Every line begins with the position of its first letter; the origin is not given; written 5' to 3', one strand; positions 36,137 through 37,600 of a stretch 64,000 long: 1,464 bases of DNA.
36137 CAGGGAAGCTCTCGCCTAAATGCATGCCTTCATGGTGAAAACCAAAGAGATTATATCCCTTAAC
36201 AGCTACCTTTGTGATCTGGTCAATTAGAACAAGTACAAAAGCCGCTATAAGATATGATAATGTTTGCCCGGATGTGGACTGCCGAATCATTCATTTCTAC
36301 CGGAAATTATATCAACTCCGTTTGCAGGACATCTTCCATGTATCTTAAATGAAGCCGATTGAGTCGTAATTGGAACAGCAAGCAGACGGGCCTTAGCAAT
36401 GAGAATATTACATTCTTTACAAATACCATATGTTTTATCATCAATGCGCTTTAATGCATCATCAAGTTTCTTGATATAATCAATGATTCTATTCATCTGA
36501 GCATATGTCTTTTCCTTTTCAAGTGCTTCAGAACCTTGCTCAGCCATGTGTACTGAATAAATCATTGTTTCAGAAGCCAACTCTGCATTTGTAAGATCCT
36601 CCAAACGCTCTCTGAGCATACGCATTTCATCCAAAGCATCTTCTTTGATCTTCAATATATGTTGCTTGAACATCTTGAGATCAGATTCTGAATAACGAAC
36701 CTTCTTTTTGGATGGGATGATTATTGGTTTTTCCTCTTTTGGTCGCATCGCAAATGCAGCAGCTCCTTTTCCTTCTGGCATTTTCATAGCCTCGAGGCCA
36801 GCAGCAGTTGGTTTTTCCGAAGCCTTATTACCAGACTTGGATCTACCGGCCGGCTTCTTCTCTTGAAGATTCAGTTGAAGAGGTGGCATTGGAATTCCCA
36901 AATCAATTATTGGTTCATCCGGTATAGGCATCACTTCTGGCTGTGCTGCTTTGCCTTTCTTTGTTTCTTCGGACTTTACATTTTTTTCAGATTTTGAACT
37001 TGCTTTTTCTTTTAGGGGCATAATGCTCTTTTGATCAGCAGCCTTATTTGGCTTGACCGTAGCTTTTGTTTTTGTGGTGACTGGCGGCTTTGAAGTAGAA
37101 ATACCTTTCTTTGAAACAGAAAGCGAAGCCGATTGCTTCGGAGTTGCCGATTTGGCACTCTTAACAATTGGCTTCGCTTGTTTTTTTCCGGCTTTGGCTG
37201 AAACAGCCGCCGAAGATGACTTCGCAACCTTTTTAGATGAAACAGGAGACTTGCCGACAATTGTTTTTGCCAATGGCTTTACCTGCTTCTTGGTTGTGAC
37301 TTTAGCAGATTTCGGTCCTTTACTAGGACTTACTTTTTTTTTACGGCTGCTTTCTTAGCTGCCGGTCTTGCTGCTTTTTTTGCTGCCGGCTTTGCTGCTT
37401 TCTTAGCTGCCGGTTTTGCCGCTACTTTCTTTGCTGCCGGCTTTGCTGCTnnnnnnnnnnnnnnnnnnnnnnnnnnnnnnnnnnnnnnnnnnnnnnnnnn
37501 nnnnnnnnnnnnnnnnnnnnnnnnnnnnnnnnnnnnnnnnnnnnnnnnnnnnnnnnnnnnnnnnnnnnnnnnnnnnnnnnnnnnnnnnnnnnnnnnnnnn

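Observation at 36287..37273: DksA/TraR-family regulator fused to a roughly 250-aa H1-like Lys/Ala/Ser/Pro-rich tail, with a degenerate zinc finger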

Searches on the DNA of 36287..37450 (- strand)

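Call 70: search_rna_families(source=window, start=37150, end=37450, threshold=evalue, max_evalue=10)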
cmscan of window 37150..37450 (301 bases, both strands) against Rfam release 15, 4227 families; matches with E-value up to 10: 6.
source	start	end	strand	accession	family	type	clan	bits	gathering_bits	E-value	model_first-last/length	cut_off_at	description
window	37387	37421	+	RF01172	sn2343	Gene; snRNA; snoRNA; CD-box;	-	19.4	60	0.041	1-78/78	no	Small nucleolar RNA sn2343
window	37165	37223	+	RF00814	mir-316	Gene; miRNA;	-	16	80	2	1-91/91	no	mir-316 microRNA precursor family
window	37229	37347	-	RF03077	RT-2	Gene; sRNA;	-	12.6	40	0.8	1-222/222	no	RT-2 RNA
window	37368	37424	+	RF01390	isrG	Gene; sRNA;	-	9.1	100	2.3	139-195/279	no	isrG Hfq binding RNA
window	37404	37424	-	RF02851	Ysr283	Gene; antisense;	-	9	58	2.6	91-111/253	no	Yersinia sRNA 283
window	37344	37364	-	RF02851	Ysr283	Gene; antisense;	-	7.5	58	8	91-111/253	no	Yersinia sRNA 283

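Call 71: search_rna_families(source=L108, start=1250, end=1550, threshold=evalue, max_evalue=10)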
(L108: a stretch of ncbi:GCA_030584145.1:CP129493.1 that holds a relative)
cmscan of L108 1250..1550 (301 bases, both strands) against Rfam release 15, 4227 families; matches with E-value up to 10: 4.
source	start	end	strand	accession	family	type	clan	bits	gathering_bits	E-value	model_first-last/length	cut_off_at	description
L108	1377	1425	-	RF00768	MIR405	Gene; miRNA;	-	16.4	102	4.6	1-83/83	no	MIR405 microRNA precursor family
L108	1326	1437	-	RF01828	SprD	Gene; sRNA;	-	12.3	100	3.3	1-142/142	no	Small pathogenicity island RNA D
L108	1497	1531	+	RF01144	sR17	Gene; snRNA; snoRNA; CD-box;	-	10.8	36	4.1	1-55/55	no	Small nucleolar RNA sR17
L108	1332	1382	-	RF01390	isrG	Gene; sRNA;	-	8.4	100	3.6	1-279/279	no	isrG Hfq binding RNA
